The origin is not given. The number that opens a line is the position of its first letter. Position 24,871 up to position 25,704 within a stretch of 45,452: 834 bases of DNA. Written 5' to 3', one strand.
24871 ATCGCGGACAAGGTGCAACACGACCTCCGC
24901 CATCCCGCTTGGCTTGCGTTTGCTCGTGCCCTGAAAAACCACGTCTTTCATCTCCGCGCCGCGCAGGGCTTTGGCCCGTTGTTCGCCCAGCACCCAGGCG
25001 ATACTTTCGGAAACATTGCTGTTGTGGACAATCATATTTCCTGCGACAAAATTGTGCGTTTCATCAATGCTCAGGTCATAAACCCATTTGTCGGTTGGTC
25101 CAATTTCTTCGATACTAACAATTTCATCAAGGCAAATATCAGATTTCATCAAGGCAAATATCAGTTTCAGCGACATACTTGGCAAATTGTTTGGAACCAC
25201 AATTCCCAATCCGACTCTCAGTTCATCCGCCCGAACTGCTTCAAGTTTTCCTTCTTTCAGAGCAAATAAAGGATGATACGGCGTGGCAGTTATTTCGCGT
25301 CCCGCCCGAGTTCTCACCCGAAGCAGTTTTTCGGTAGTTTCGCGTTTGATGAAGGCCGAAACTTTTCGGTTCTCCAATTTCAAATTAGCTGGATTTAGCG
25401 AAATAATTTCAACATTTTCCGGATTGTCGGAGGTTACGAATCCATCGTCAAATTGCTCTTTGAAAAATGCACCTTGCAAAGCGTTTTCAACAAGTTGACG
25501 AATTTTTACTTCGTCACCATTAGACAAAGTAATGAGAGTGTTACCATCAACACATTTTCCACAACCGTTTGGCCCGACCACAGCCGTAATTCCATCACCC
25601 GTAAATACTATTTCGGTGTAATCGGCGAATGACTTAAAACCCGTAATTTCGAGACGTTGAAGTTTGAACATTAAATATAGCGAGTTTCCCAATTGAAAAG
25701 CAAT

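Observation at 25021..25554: A 178-aa mini-intein splits the Walker A P-loop of SMC (GPNGCGK | C...VHN | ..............)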

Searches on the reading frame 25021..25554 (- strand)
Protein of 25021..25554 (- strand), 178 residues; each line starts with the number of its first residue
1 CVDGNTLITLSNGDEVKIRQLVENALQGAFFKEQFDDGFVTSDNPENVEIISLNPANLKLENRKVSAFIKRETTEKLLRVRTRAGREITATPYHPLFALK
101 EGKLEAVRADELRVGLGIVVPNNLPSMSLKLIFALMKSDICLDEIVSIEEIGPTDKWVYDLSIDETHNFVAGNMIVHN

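Call 3: search_protein_families(library=pfam, proteins=[window:25021-25554:-], max_evalue=0.01)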
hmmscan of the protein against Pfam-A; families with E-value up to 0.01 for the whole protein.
window:25021-25554:- (178 aa): 1 family
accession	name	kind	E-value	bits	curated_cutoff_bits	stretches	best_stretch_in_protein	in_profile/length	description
PF14890.11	Intein_splicing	-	1.9e-27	96.4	35.8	1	8-178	1-155/155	Intein splicing domain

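Call 4: search_protein_families(library=ncbifam, proteins=[window:25021-25554:-], max_evalue=0.01)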
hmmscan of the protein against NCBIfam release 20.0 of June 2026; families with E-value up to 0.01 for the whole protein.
window:25021-25554:- (178 aa): 14 families
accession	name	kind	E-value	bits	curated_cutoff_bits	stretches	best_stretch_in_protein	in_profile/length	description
TIGR01445.1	intein_Nterm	domain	3.2e-19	69.7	24.5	1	1-97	1-82/83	intein N-terminal splicing region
NF011491.0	PRK14898.1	equivalog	7.5e-19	67.3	783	2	14-126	92-201/860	DNA-directed RNA polymerase subunit A''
NF011302.0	PRK14714.1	equivalog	3.7e-18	64.5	1791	1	1-177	932-1099/1350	DNA-directed DNA polymerase II large subunit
NF005852.0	PRK07773.1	equivalog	3.2e-17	62.1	780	2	132-178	782-826/886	replicative DNA helicase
NF003159.0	PRK04132.1-4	equivalog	1.1e-16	60.1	999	2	10-127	68-174/852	replication factor C small subunit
NF003158.0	PRK04132.1-3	equivalog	2.7e-14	51.3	1750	1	67-127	115-176/1437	replication factor C small subunit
NF045703.1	rSAM_Tes_intein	exception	1.4e-13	49.6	1700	1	1-125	156-279/1040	tetraether lipid synthase Tes, intein-containing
NF038162.1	RtcB_rel_intein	exception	8.1e-11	40.6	1150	2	136-178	535-578/961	intein-containing RtcB family protein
NF003157.0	PRK04132.1-2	equivalog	1.7e-10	39.5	1103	2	103-174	522-591/864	replication factor C small subunit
NF011418.0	PRK14845.1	equivalog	1.7e-08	32.7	756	2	9-126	32-138/1049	translation initiation factor IF-2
NF011287.0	PRK14698.1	equivalog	2.6e-08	32.4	1238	1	1-121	241-360/1017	V-type ATP synthase subunit A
NF006207.0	PRK08332.1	equivalog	1.2e-07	29.4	2400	1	1-120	302-426/1684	vitamin B12-dependent ribonucleotide reductase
NF011303.0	PRK14715.1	equivalog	1.5e-06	25.6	1585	1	1-122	896-1016/1627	DNA-directed DNA polymerase II large subunit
TIGR01443.1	intein_Cterm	domain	2.3e-05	24.5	15.6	1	157-176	1-20/24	intein C-terminal splicing region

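Call 5: search_solved_structures(query=window:25021-25554:-, max_evalue=1, show_alignments=3)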
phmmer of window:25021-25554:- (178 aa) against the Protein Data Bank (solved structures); distinct sequences matched with E-value up to 1: 33.
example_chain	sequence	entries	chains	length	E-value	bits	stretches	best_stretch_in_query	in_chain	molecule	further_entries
6rpq_A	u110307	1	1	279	6.6e-30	107.3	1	2-178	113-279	Ubiquitin-like protein SMT3,1108aa long hypothetical cell division control protein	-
6rpp_A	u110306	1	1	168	1.2e-22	83.7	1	2-177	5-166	Cell division control protein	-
1mi8_A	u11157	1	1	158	1.9e-14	57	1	46-177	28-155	DnaB intein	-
2jmz_A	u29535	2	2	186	5.8e-14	55.4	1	8-173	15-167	Hypothetical protein MJ0781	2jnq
2lqm_A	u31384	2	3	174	6e-14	55.4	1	34-178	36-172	Pho radA intein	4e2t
2cw7_A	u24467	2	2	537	3.2e-13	53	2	45-126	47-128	Endonuclease PI-PkoII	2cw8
5o9j_A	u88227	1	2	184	8.1e-13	51.7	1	7-178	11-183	Transcription initiation factor IIB,Transcription initiation factor IIB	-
6frh_A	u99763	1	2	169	1.8e-12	50.6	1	47-177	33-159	Replicative DNA helicase,Replicative DNA helicase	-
6frg_A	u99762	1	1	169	1.8e-12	50.6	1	47-177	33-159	Replicative DNA helicase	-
4e2u_A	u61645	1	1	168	4e-12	49.5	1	34-178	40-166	Pho radA intein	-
5o9i_A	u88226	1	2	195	1.2e-11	47.9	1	15-178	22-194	Transcription initiation factor IIB,Transcription initiation factor IIB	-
6fre_A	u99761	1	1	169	2.6e-11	46.8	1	47-177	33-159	Replicative DNA helicase,Replicative DNA helicase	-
7qsu_A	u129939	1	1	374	1.1e-08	38.2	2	2-120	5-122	V-ATPase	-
7qss_A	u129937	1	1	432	2.1e-08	37.3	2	2-120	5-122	V-type ATP synthase alpha chain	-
4o1r_A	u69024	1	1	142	4.3e-08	36.3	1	50-178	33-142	Replicative DNA helicase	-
2lwy_A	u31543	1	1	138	0.055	16.5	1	47-114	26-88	BACTERIAL INTEIN-LIKE DOMAIN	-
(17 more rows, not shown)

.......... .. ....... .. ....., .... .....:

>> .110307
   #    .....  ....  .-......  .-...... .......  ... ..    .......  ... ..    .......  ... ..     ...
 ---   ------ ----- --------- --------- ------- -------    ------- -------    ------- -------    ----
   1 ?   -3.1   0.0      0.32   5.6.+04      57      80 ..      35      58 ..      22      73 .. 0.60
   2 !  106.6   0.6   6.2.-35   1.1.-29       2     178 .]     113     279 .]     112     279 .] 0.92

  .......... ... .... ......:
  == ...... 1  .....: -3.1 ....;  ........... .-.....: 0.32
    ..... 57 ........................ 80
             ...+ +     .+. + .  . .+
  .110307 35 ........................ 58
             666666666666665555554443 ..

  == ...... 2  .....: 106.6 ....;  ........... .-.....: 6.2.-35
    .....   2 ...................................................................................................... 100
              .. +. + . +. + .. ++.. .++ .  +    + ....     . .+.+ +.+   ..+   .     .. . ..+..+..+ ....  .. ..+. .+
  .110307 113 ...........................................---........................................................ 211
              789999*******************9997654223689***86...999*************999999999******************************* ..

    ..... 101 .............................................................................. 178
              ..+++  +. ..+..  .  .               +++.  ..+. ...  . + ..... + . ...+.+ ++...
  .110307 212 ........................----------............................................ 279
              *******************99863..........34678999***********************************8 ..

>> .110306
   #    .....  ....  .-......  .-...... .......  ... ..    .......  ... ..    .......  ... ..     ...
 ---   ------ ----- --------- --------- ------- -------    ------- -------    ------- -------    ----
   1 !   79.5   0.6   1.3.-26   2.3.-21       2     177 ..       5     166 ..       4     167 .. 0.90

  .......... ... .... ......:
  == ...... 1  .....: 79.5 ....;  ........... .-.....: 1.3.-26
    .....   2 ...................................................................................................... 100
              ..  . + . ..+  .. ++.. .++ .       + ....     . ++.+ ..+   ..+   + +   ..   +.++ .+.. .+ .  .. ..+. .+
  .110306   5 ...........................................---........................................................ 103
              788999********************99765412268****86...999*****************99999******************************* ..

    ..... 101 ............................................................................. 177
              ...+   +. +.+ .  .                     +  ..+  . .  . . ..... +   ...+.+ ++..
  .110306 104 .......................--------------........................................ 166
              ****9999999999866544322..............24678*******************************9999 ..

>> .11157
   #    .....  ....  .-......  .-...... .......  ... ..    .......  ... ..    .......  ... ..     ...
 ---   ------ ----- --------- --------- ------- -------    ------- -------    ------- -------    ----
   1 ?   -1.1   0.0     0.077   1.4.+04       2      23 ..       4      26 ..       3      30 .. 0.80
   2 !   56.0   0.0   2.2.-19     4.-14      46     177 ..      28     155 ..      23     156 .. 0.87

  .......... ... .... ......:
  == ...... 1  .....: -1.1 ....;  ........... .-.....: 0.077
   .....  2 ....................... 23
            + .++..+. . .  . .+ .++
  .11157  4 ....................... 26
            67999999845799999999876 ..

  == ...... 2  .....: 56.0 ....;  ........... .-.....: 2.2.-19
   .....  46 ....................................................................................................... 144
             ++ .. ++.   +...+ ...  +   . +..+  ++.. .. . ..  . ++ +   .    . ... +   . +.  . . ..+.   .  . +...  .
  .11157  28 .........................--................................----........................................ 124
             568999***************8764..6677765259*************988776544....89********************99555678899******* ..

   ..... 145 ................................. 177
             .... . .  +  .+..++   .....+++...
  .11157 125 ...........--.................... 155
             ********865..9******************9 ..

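Call 6: find_homologous_proteins(query=window:25021-25554:-, max_evalue=0.00001)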
Query window:25021-25554:- (178 aa): 7 proteins with E <= 0.00001 among 78 candidates.
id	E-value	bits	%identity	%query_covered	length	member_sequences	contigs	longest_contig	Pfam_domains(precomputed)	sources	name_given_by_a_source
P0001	2.6e-59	218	80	71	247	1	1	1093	PF13476.13,PF02463.26,PF14890.12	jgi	jgi:intein/homing endonuclease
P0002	1.5e-54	202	49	100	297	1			PF13476.13,PF02463.26,PF14890.12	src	-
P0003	2.7e-51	192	49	78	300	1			PF13175.13,PF13476.13,PF02463.26,PF14890.12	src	-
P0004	1.4e-45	173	63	71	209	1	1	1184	PF13175.13,PF02463.26,PF14890.12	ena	-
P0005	4.0e-38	149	74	55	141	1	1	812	PF13175.13,PF13476.13,PF02463.26,PF14890.12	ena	-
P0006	2.8e-37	146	56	70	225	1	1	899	PF13175.13,PF13476.13,PF02463.26,PF14890.12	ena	-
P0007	1.4e-28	118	51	69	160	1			PF13476.13,PF02463.26,PF14890.12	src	-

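Call 27: find_encoding_contigs(protein=P0001, flank=3000, max_places=3)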
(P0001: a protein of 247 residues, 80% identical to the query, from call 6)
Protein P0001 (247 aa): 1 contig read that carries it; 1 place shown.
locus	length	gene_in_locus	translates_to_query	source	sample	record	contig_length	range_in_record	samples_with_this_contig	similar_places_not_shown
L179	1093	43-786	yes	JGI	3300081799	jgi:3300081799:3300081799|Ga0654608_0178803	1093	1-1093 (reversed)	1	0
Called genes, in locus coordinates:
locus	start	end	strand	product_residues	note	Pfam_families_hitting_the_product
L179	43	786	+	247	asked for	PF02463:SMC_N, PF13476:AAA_23 (weak), PF14890:Intein_splicing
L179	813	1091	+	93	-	?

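Call 34: find_homologous_proteins(query=A3, max_evalue=1e-10)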
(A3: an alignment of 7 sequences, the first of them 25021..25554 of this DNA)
Query A3 (7 sequences) (178 aa, profile of the alignment): 47 proteins with E <= 1e-10 among 8000 candidates.
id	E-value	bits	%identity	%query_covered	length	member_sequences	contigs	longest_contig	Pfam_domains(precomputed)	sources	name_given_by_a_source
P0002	5.1e-94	332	49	100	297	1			PF13476.13,PF02463.26,PF14890.12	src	-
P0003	2.2e-93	330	49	78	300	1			PF13175.13,PF13476.13,PF02463.26,PF14890.12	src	-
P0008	1.3e-86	308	48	100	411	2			PF13476.13,PF02463.26,PF14890.12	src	-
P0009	1.9e-84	301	48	100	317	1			PF13476.13,PF02463.26,PF14890.12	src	-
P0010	1.5e-75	272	49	80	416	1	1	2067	PF13476.13,PF02463.26,PF14890.12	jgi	jgi:hypothetical protein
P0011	1.1e-74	269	42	100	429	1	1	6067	PF13476.13,PF02463.26,PF14890.12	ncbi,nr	ncbi:MAG: hypothetical protein J2P21_28535, partial [Chloracidobacterium sp.]|nr:hypothetical protei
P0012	3.3e-61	225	58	70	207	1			PF13476.13,PF02463.26,PF14890.12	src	-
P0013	6.5e-61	224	56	76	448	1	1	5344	PF13476.13,PF14528.12,PF02463.26,PF14890.12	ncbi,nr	ncbi:MAG TPA: LAGLIDADG family homing endonuclease, partial [Blastocatellia bacterium]|nr:LAGLIDADG 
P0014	3.3e-60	221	60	70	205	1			PF13476.13,PF02463.26,PF14890.12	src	-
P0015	5.3e-60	221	57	70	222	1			PF13476.13,PF02463.26,PF14890.12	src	-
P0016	6.3e-59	217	58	70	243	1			PF13476.13,PF02463.26,PF14890.12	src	-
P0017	7.5e-59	217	52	96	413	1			PF13476.13,PF14528.12,PF02463.26,PF14890.12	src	-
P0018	1.7e-58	216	59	71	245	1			PF13476.13,PF02463.26,PF14890.12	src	-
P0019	8.5e-58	214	55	70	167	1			PF13476.13,PF02463.26,PF14890.12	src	-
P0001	3.0e-56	209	80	71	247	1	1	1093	PF13476.13,PF02463.26,PF14890.12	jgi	jgi:intein/homing endonuclease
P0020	6.9e-56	207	49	71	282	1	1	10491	PF13476.13,PF02463.26,PF14890.12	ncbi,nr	ncbi:MAG TPA: AAA family ATPase, partial [Ktedonobacterales bacterium]|nr:AAA family ATPase [Ktedono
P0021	1.8e-55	206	48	90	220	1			PF13476.13,PF02463.26,PF14890.12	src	-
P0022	3.3e-55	205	54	70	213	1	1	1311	PF13476.13,PF02463.26,PF14890.12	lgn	-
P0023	3.4e-55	205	60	70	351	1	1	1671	PF13175.13,PF13476.13,PF02463.26,PF14890.12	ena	-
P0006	8.0e-55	204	56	70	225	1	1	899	PF13175.13,PF13476.13,PF02463.26,PF14890.12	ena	-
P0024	1.4e-54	203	65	72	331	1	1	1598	PF13476.13,PF02463.26,PF14890.12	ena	-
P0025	1.6e-54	203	56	70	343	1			PF13476.13,PF02463.26,PF14890.12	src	-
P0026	3.1e-54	202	73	70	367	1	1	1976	PF13175.13,PF13476.13,PF02463.26,PF14890.12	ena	-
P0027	3.7e-54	202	53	70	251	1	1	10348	PF13175.13,PF13476.13,PF02463.26,PF14890.12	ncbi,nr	ncbi:MAG: AAA family ATPase [Acidobacteria bacterium]|nr:AAA family ATPase [Acidobacteriota bacteriu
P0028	4.9e-54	201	67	76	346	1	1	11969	PF13476.13,PF02463.26,PF14890.12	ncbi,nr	ncbi:MAG TPA: hypothetical protein PKY59_08780, partial [Pyrinomonadaceae bacterium]|nr:hypothetical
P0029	7.1e-54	201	48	71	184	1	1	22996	PF13175.13,PF13476.13,PF02463.26,PF14890.12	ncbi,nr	ncbi:MAG TPA: AAA family ATPase, partial [Ktedonobacterales bacterium]|nr:AAA family ATPase [Ktedono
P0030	1.0e-53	200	56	70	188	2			PF13476.13,PF02463.26,PF14890.12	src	-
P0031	4.6e-52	195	40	100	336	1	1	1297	PF13476.13,PF02463.26,PF14890.12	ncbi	ncbi:MAG: hypothetical protein AABY30_06080, partial [Candidatus Thermoplasmatota archaeon]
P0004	6.0e-52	194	63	71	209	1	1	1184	PF13175.13,PF02463.26,PF14890.12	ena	-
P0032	2.1e-51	193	48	71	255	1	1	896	PF02463.26,PF14890.12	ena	-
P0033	1.1e-50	190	55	76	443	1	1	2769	PF13476.13,PF02463.26,PF14890.12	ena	-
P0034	1.9e-49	186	58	75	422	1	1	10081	PF13175.13,PF13476.13,PF14528.12,PF02463.26,PF14890.12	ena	-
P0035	2.8e-49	186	53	69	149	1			PF13476.13,PF02463.26,PF14890.12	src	-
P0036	2.1e-48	183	57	75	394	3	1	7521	PF13476.13,PF02463.26,PF14890.12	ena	-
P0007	1.1e-46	177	51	69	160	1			PF13476.13,PF02463.26,PF14890.12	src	-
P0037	1.6e-46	177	54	69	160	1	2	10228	PF14890.12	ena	-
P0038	1.0e-45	174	52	63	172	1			PF13476.13,PF02463.26,PF14890.12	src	-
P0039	1.2e-45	174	51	62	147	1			PF13476.13,PF02463.26,PF14890.12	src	-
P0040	1.4e-45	174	44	70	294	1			PF13476.13,PF02463.26,PF14890.12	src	-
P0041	4.0e-43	166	56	58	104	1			PF14890.12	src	-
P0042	5.7e-39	152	40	89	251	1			PF02463.26,PF14890.12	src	-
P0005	2.6e-35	140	74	55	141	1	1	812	PF13175.13,PF13476.13,PF02463.26,PF14890.12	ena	-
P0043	3.3e-33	133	42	70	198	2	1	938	PF13476.13,PF02463.26,PF01079.26,PF14890.12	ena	-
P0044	4.3e-26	110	32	100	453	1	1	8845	PF03796.22,PF14890.12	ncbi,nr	ncbi:MAG: replicative DNA helicase, partial [Chloroflexi bacterium]|nr:replicative DNA helicase [Chl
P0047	9.7e-13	66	34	51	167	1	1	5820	PF00493.30,PF14890.12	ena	-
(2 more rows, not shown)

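Call 48: predict_structure(alignment_id=A4)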
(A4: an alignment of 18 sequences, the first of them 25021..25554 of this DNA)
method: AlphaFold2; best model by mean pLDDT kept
length: 178 residues; sequences in the alignment: 18
mean_pLDDT: 91.6   pTM: 0.85
mean pLDDT of the five models: 91.6, 91.5, 90.8, 90.7, 89.6
residues with pLDDT >= 90: 149; 70-90: 14; 50-70: 6; < 50: 9
segments of 3 or more residues with pLDDT < 50: 128-136
pLDDT, mean of each block of 10 residues (from residue 1): 97 96 97 97 97 91 98 98 97 94 92 96 60 58 97 97 94 94
secondary structure, 60 per line:
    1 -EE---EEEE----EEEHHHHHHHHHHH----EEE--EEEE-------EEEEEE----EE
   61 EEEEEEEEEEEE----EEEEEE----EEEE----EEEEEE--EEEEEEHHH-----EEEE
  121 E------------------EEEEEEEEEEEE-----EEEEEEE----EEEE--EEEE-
elements in order: E7-10 E15-17 H18-28 E33-35 E38-41 E49-54 E59-72 E77-82 E87-90 E95-100 E103-108 E117-121 E140-151 E157-163 E168-171 E174-177

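Call 52: fold_search(model_id=the predicted structure, library=pdb)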
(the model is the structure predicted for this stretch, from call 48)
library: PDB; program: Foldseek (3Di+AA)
matches with E <= 10: 276; with E <= 0.001: 72
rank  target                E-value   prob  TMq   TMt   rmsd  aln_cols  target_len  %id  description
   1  6rpq                  3.9e-17  1.00  0.87  0.63   2.4       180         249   39  Crystal structure of PhoCDC21-1 intein (released 2019-08-14)
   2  6rpp                  7.9e-16  1.00  0.83  0.88   2.2       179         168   32  Crystal structure of PabCDC21-1 intein (released 2019-08-14)
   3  5o9i_B                2.7e-14  1.00  0.83  0.84   3.9       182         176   25  Crystal structure of transcription factor IIB Mvu mini-intein (released 2017-11-01)
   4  5o9i_A                1.0e-13  1.00  0.84  0.87   4.0       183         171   23  Crystal structure of transcription factor IIB Mvu mini-intein (released 2017-11-01)
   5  2lqm_MODEL_1_A        8.7e-12  1.00  0.78  0.80   4.2       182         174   25  Solution Structures of RadA intein from Pyrococcus horikoshii (released 2012-05-16)
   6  4e2t_A                1.0e-11  1.00  0.78  0.81   3.6       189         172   24  Crystal Structures of RadA intein from Pyrococcus horikoshii (released 2012-05-16)
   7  6frg                  1.0e-11  1.00  0.71  0.79   5.1       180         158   32  Crystal structure of G-1F mutant of Ssp DnaB Mini-Intein variant M86 (released 2019-01-30)
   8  5o9j_B                1.2e-11  1.00  0.69  0.67   5.8       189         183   25  Crystal structure of transcription factor IIB Mja mini-intein (released 2017-11-01)
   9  4e2t_B                1.5e-11  1.00  0.79  0.83   3.8       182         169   25  Crystal Structures of RadA intein from Pyrococcus horikoshii (released 2012-05-16)
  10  4e2u                  1.6e-11  1.00  0.74  0.78   3.2       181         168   23  Crystal Structures of RadAmin intein from Pyrococcus horikoshii (released 2012-05-16)
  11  4o1s_A                2.0e-11  1.00  0.80  0.83   2.7       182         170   26  Crystal structure of TvoVMA intein (released 2014-03-19)
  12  7oec                  2.0e-11  1.00  0.78  0.83   3.3       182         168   22  Crystal structure of an intein from a hyperthermophile (released 2021-05-26)
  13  5o9j_A                2.0e-11  1.00  0.67  0.66   5.6       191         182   23  Crystal structure of transcription factor IIB Mja mini-intein (released 2017-11-01)
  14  9hth_A                2.3e-11  1.00  0.77  0.80   2.9       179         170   20  Crystal structure of the fused, cysteine-less Aes123 PolB1 split intein (with S1A, N159A mutations) (released 2025-05-07)
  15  9hth_B                2.6e-11  1.00  0.78  0.80   2.8       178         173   21  Crystal structure of the fused, cysteine-less Aes123 PolB1 split intein (with S1A, N159A mutations) (released 2025-05-07)
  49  2lwy_MODEL_1_A        5.9e-07  1.00  0.63  0.80   3.6       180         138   19  Solution Structure of Bacterial Intein-Like domain from Clostridium thermocellum (released 2013-05-08)
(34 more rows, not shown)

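Call 66: search_protein_representatives(protein=window:25021-25554:-)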
Query: 178 residues. Proteins with E-value up to 0.001 (for the whole library): 1961; up to 1e-10: 508; up to 1e-30: 70. The best 150 are listed.
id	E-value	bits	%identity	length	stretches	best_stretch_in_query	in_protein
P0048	1.6e-56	207.0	55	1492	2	1-128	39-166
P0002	4.7e-55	202.2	63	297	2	1-122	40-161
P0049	6.1e-54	198.6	54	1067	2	1-126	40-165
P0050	3.4e-51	189.6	52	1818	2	1-125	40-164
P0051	1.2e-50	187.9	57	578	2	1-125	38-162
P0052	4.0e-49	182.9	51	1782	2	1-126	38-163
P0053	7.7e-49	182.0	59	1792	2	1-125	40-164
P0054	7.5e-48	178.7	52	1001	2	1-127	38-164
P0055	8.6e-48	178.5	52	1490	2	1-131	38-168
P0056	8.8e-48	178.5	55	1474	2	1-124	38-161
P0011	1.1e-47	178.3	53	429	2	1-134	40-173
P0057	7.7e-46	172.2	49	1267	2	1-132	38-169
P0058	2.6e-45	170.5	61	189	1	1-127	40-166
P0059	4.0e-45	169.9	35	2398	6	123-178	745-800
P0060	7.2e-44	165.8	49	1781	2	1-126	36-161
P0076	9.1e-37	142.7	45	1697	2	1-134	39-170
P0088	2.4e-34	134.8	48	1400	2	1-121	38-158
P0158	3.8e-24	101.6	40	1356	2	1-141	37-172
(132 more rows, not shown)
